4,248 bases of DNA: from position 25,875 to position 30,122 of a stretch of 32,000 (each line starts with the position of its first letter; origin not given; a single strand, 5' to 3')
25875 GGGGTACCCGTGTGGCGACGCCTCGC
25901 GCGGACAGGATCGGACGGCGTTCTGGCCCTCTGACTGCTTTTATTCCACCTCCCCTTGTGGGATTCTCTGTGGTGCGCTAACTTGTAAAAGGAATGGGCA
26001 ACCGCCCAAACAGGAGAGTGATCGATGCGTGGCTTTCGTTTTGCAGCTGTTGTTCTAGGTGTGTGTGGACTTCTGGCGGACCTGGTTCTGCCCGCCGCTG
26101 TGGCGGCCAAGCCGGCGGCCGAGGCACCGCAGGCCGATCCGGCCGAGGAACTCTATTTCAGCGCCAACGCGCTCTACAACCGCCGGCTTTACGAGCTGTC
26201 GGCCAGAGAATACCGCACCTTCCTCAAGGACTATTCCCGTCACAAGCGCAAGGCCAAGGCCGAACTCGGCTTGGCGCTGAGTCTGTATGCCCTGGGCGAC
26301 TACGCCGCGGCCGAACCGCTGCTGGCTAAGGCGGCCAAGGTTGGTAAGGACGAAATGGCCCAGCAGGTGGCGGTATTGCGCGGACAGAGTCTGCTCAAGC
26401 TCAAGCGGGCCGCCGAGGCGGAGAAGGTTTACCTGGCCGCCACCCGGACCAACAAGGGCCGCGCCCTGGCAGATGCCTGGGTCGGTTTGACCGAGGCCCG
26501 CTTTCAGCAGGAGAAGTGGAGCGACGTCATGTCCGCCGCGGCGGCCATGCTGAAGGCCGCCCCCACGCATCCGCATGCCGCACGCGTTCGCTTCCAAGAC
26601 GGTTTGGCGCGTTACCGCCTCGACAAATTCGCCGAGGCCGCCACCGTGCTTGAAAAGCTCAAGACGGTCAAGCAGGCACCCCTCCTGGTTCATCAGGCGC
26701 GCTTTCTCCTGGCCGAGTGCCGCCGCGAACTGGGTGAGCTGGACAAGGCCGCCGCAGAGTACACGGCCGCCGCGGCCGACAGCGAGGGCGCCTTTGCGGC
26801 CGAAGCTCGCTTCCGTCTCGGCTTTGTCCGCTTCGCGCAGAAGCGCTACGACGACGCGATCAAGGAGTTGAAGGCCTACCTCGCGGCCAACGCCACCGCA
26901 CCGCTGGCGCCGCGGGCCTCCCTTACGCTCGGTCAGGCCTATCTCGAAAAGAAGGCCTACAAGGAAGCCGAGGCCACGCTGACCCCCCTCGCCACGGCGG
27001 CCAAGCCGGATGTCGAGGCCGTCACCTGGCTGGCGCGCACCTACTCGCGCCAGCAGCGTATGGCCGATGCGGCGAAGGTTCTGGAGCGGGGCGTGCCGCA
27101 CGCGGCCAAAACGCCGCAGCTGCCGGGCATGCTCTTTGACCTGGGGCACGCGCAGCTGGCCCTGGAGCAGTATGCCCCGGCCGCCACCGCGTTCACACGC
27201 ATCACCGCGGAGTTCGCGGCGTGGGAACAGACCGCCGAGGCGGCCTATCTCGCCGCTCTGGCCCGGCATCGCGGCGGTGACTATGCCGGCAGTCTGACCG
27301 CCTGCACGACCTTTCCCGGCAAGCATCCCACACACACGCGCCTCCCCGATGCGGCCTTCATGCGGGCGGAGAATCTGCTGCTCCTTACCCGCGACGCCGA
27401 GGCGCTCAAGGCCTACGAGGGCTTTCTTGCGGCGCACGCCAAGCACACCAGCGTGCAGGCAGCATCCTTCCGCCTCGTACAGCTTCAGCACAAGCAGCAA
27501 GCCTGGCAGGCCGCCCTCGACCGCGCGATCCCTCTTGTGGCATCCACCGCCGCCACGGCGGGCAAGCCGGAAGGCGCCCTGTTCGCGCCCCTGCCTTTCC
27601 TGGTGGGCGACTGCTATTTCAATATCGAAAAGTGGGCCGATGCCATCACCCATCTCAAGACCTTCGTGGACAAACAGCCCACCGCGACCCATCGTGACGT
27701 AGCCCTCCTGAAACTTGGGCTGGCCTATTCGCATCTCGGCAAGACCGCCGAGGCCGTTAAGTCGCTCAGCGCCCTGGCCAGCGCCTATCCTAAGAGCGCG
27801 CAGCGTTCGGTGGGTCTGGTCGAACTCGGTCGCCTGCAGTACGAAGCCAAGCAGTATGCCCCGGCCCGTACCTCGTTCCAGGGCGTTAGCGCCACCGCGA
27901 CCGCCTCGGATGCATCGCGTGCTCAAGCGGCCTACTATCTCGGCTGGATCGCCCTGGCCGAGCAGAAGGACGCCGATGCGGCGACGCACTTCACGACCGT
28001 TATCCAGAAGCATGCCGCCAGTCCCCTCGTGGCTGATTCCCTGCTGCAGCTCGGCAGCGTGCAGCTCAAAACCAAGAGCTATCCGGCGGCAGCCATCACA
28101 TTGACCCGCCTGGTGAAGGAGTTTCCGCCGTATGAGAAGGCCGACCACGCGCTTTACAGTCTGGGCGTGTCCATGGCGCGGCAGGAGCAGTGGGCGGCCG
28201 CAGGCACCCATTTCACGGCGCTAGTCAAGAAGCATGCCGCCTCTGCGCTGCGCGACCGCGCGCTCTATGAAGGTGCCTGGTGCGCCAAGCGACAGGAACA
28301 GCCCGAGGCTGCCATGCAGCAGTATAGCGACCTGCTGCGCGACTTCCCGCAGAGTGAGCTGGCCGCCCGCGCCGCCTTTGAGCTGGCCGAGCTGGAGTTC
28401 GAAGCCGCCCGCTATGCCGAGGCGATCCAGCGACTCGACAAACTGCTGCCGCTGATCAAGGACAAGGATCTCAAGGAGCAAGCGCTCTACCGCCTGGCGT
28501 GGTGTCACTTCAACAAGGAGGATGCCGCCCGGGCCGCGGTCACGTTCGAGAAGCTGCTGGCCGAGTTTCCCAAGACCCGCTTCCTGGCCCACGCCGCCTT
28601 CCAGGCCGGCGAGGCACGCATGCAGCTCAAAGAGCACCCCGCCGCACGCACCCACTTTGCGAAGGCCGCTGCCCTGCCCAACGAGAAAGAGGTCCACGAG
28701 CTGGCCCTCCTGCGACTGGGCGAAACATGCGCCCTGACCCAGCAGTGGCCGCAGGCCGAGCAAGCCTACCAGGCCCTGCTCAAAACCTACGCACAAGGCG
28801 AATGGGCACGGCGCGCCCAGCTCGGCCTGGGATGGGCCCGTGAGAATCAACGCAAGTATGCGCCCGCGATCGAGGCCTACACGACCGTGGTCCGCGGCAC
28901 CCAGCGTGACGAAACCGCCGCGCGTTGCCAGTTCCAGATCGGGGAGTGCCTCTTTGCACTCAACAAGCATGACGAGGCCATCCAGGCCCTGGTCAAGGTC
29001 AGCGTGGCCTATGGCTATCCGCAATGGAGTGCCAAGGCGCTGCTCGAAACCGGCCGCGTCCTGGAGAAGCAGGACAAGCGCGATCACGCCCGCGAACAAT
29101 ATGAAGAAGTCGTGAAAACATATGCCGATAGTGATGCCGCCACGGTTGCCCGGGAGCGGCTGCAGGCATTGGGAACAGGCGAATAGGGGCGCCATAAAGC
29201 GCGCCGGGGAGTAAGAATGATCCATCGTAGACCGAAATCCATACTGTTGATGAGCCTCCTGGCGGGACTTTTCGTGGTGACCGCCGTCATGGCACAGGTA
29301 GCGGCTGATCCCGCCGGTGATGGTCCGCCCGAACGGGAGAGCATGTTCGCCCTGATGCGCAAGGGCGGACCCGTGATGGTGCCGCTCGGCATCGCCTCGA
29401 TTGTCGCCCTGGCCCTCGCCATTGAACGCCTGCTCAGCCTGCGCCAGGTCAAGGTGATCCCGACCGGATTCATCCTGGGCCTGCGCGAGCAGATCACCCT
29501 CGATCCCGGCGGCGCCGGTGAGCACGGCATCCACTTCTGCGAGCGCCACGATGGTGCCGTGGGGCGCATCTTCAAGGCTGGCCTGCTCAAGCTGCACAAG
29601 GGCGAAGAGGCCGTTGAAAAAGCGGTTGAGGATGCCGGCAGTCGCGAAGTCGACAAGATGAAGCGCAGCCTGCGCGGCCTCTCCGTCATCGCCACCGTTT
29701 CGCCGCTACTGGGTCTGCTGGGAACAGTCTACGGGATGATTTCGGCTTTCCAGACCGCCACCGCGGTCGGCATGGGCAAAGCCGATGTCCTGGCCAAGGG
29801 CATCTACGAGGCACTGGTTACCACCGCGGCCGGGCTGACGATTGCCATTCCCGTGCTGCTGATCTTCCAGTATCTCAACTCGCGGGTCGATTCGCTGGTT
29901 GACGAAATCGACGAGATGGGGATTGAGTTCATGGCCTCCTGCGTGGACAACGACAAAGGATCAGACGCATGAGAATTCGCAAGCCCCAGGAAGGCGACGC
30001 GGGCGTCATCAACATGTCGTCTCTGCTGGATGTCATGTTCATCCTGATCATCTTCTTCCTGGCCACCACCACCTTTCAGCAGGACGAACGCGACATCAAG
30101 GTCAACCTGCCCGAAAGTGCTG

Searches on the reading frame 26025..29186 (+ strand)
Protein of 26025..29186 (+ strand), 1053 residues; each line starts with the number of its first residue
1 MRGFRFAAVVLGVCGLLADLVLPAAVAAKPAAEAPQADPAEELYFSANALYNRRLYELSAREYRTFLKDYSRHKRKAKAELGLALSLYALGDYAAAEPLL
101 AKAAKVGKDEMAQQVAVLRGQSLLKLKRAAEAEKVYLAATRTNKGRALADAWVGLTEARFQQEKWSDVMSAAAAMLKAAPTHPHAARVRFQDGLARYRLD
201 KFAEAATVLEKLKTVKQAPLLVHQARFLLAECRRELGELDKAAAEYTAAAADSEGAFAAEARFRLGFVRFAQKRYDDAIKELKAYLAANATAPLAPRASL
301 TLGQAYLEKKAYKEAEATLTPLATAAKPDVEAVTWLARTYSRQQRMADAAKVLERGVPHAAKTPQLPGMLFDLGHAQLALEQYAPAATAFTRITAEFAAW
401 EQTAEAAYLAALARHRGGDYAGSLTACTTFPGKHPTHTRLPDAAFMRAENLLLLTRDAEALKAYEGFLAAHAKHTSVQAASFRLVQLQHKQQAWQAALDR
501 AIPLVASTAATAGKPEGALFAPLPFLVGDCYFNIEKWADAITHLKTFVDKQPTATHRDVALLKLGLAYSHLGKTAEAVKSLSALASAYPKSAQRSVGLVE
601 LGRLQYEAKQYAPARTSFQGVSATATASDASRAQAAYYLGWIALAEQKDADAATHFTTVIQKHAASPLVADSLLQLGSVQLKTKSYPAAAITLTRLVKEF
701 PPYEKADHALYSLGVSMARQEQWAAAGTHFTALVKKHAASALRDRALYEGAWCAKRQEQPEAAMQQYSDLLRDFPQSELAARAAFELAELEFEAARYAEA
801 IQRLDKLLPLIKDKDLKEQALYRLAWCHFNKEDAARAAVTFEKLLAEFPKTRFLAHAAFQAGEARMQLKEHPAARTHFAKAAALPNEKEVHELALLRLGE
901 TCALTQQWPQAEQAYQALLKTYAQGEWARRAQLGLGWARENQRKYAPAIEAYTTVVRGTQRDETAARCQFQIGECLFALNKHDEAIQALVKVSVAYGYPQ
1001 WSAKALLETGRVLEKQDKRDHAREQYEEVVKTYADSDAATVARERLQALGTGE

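Call 20: search_protein_families(library=ncbifam, proteins=[window:26025-29186:+], max_evalue=0.001)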
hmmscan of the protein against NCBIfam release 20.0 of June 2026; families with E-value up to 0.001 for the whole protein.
window:26025-29186:+ (1053 aa): 14 families
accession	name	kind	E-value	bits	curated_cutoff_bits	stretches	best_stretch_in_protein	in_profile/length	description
TIGR02795.1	tol_pal_ybgF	equivalog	2.8e-85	282.8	90.1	10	942-1046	15-119/119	tol-pal system protein YbgF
TIGR03302.1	OM_YfiO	subfamily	7.2e-53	179.5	81.4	6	626-788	26-159/239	outer membrane protein assembly factor BamD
NF008068.0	PRK10803.1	equivalog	3.2e-25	89.6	383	2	941-1049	155-263/263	cell division protein CpoB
NF052312.1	T9SS_PorW_SprE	equivalog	6.8e-25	87.8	250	4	536-818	82-365/716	type IX secretion system periplasmic lipoprotein PorW/SprE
TIGR02917.1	PEP_TPR_lipo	equivalog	4.8e-22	77.7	312.2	3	75-394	88-390/899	XrtA/PEP-CTERM system TPR-repeat protein PrsT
NF040959.1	MamA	equivalog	8.7e-19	67.8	200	0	628-732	66-164/204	magnetosome protein MamA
NF047507.1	TPR_BatC_Lepto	exception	1.9e-13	50.4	175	0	782-850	59-128/214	TPR repeat-containing protein BatC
NF053852.1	vesicle_Bd0635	exception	1.3e-10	41.3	250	0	525-593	142-210/223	CpoB-like predatory vesicle lipoprotein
NF008756.0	PRK11788.1-4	equivalog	7.2e-10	38.4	474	1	705-836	139-267/389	lipopolysaccharide assembly protein LapB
TIGR02552.1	LcrH_SycD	equivalog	4.4e-09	36.2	104.8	1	911-991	37-111/136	SycD/LcrH family type III secretion system chaperone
TIGR02521.1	type_IV_pilW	equivalog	4.5e-07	29.6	154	1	182-361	27-200/234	type IV pilus biogenesis/stability protein PilW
NF033762.1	social_mot_Tgl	equivalog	7.4e-06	25.5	225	0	239-320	82-160/252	social motility TPR repeat lipoprotein Tgl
NF033920.0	C39_PA2778_fam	equivalog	3.3e-05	23.4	150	0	279-357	173-251/255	PA2778 family cysteine peptidase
NF047481.1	lipo_LIC12587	subfamily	4.6e-05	22.9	200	0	273-315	72-113/213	LIC12587 family lipoprotein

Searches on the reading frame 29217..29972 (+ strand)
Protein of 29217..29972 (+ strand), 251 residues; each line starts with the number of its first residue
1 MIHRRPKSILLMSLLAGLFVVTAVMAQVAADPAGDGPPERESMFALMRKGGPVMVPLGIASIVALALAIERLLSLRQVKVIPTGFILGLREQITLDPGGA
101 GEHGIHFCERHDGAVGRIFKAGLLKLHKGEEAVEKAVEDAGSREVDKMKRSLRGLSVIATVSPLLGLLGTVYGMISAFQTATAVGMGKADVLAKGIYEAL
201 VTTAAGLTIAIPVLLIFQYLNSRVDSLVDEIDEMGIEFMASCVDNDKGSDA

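Call 12: search_protein_families(library=pfam, proteins=[window:29217-29972:+], max_evalue=0.001)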
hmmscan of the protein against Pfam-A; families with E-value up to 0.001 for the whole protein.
window:29217-29972:+ (251 aa): 1 family
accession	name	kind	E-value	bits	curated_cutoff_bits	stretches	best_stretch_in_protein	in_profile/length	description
PF01618.21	MotA_ExbB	-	2.1e-31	108.7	22.9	1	114-232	5-126/127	MotA/TolQ/ExbB proton channel family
